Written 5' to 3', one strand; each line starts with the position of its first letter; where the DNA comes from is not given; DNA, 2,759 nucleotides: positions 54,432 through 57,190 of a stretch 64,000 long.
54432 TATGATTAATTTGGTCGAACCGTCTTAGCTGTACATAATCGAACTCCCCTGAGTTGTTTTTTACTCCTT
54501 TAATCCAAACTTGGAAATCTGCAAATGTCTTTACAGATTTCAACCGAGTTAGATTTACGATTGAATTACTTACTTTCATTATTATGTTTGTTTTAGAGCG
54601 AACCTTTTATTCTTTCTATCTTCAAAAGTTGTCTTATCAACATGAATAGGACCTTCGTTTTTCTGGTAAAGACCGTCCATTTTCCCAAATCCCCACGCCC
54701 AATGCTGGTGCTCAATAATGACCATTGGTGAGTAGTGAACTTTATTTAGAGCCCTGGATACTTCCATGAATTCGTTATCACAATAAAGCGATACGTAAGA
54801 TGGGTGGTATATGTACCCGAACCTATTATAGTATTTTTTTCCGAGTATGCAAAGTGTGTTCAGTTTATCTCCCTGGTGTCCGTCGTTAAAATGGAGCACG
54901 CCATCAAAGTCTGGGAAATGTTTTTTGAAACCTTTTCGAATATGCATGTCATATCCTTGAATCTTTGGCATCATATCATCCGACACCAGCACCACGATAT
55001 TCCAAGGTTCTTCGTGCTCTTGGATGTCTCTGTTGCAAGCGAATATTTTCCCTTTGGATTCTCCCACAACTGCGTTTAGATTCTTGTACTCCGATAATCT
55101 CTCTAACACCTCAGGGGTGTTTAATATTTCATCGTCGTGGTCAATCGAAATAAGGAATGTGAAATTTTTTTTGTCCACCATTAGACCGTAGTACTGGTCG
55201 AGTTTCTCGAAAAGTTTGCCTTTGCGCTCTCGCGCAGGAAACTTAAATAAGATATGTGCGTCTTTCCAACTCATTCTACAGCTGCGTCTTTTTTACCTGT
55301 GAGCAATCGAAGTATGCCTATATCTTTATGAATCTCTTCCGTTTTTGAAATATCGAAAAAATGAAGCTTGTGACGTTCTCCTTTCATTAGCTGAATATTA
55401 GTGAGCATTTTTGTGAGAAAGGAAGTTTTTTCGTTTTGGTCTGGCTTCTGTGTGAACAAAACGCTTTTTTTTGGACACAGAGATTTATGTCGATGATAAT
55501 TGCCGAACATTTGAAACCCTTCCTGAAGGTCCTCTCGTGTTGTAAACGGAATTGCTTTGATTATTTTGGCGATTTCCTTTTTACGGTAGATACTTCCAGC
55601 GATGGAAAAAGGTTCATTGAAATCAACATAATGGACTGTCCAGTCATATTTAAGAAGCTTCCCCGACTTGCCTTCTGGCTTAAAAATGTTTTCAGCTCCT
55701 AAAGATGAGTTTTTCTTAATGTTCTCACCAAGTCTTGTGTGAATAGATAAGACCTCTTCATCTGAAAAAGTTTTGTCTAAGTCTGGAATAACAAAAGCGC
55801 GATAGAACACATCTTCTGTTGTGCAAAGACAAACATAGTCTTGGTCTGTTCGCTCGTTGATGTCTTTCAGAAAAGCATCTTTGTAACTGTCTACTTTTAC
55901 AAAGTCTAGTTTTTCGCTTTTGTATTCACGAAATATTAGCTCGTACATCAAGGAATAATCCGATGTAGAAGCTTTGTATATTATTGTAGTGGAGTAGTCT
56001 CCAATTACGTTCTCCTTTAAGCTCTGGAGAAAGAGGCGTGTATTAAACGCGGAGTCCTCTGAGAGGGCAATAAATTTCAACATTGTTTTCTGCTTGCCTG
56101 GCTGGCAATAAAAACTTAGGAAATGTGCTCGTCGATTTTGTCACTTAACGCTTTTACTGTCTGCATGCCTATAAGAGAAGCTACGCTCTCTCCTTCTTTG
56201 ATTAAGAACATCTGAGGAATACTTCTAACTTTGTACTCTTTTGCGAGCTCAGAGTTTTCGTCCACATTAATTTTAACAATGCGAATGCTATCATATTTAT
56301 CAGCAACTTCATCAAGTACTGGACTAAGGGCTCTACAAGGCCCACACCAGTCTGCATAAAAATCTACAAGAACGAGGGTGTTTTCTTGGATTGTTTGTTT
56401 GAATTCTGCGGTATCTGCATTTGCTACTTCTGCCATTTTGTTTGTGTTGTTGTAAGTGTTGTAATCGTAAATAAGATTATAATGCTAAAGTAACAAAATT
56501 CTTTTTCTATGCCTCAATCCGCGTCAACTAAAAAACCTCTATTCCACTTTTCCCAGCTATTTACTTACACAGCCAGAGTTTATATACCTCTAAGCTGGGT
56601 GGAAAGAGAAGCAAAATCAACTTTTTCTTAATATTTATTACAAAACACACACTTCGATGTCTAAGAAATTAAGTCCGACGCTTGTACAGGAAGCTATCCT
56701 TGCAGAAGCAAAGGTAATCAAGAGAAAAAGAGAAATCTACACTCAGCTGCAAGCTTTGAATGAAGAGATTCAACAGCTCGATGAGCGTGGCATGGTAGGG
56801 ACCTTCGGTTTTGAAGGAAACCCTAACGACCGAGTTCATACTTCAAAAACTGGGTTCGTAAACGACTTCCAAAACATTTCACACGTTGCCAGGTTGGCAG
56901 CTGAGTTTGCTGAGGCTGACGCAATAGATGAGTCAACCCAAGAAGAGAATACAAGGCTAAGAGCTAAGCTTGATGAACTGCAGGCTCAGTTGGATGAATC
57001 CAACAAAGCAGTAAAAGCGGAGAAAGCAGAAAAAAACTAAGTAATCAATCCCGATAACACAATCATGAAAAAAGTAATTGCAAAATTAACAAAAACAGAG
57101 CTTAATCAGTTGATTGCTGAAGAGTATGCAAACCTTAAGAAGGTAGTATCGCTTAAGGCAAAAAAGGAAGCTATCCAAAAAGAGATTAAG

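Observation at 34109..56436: Phage-encoded ~22-kb glycan factory: nonulosonate pathway plus eukaryote-type GT29 and exostosin (GT47) transferases, linked to late genes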

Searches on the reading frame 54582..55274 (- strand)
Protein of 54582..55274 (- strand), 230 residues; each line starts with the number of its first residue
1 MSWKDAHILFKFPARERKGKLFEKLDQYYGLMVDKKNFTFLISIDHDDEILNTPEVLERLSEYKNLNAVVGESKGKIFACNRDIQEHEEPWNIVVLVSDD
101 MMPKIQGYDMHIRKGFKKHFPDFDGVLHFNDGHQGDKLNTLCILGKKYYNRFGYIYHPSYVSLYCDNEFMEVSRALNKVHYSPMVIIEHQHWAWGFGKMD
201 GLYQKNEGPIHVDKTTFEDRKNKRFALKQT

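Call 5: search_protein_families(library=pfam, proteins=[window:54582-55274:-], max_evalue=0.01)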
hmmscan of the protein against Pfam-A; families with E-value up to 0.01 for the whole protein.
window:54582-55274:- (230 aa): 0 families

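Call 40: search_protein_families(library=phrogs, proteins=[window:54582-55274:-], max_evalue=0.01)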
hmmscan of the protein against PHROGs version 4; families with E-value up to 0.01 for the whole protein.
window:54582-55274:- (230 aa): 2 families
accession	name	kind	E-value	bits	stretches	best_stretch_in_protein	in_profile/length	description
phrog_14945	-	moron, auxiliary metabolic gene and host takeover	1.9e-22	80.9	1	41-211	35-194/218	glycosyltransferase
phrog_2675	-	other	0.00039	20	1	91-217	92-212/599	DNA methyltransferase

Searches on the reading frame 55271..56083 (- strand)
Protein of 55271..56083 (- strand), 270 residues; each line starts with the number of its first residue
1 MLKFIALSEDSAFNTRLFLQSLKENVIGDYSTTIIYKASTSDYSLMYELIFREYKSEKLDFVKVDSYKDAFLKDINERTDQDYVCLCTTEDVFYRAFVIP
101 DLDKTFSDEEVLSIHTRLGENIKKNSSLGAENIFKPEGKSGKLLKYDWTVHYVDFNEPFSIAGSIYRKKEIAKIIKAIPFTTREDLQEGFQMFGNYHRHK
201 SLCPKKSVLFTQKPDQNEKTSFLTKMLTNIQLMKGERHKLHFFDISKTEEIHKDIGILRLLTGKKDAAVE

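Call 5: search_protein_families(library=pfam, proteins=[window:55271-56083:-], max_evalue=0.01)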
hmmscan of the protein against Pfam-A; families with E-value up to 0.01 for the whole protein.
window:55271-56083:- (270 aa): 1 family
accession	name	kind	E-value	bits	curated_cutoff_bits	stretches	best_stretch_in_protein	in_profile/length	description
PF00945.23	Rhabdo_ncap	-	0.0087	15.5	26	0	31-84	28-81/410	Rhabdovirus nucleocapsid protein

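Call 40: search_protein_families(library=phrogs, proteins=[window:55271-56083:-], max_evalue=0.01)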
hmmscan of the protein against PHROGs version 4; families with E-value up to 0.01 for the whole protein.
window:55271-56083:- (270 aa): 0 families

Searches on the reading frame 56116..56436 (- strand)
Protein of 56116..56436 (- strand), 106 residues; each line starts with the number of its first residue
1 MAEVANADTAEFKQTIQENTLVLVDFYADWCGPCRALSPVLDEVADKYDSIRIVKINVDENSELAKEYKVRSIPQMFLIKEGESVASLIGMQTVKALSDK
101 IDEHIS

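Call 5: search_protein_families(library=pfam, proteins=[window:56116-56436:-], max_evalue=0.01)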
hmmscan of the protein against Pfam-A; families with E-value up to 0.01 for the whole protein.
window:56116-56436:- (106 aa): 15 families
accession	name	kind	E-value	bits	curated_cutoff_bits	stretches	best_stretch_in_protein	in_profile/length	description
PF00085.26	Thioredoxin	-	1.3e-30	105.9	23.5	1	4-102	2-102/103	Thioredoxin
PF13905.12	Thioredoxin_8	-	5.9e-10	39.8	27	1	20-62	2-47/94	Thioredoxin-like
PF14595.12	Thioredoxin_9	-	1.1e-08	35.4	25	1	7-83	30-108/129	Thioredoxin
PF13098.12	Thioredoxin_2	-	1.2e-08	35.7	27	1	17-98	3-101/104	Thioredoxin-like domain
PF13728.12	TraF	-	6.7e-07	29.8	23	1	14-99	125-221/224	F plasmid transfer operon protein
PF05768.20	Glrx-like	-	2.6e-06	28.1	26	1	31-88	10-60/77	Glutaredoxin-like domain (DUF836)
PF00578.27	AhpC-TSA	-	5.5e-06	26.8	26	1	6-92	12-101/124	AhpC/TSA family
PF13899.12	Thioredoxin_7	-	0.00044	20.8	27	1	17-63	15-65/83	Thioredoxin-like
PF08534.16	Redoxin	-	0.00055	20.2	26.6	0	13-69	22-82/148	Redoxin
PF13192.12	Thioredoxin_3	-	0.0015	19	24.8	1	31-78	10-55/76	Thioredoxin domain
PF04756.19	OST3_OST6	-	0.002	18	27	1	31-82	46-105/294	OST3 / OST6 family, transporter family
PF00462.30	Glutaredoxin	-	0.0025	18.4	22.9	1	29-78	7-55/60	Glutaredoxin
PF02114.22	Phosducin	-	0.0031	17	23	1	16-90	143-216/265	Phosducin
PF01323.26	DSBA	-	0.0057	16.9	25.6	0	24-58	2-37/191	DSBA-like thioredoxin domain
PF07449.17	HyaE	-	0.0059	17.1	22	1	50-93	60-104/108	Hydrogenase-1 expression protein HyaE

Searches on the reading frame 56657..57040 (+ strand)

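Call 8: search_protein_families(library=phrogs, proteins=[window:56657-57040:+], max_evalue=0.001)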
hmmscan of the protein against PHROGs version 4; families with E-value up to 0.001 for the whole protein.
window:56657-57040:+ (127 aa): 2 families
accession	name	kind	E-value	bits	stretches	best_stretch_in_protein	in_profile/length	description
phrog_1137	-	unknown function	0.00023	22.2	0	94-120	38-64/67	-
phrog_22246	-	unknown function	0.00036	21.8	1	75-120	50-95/95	-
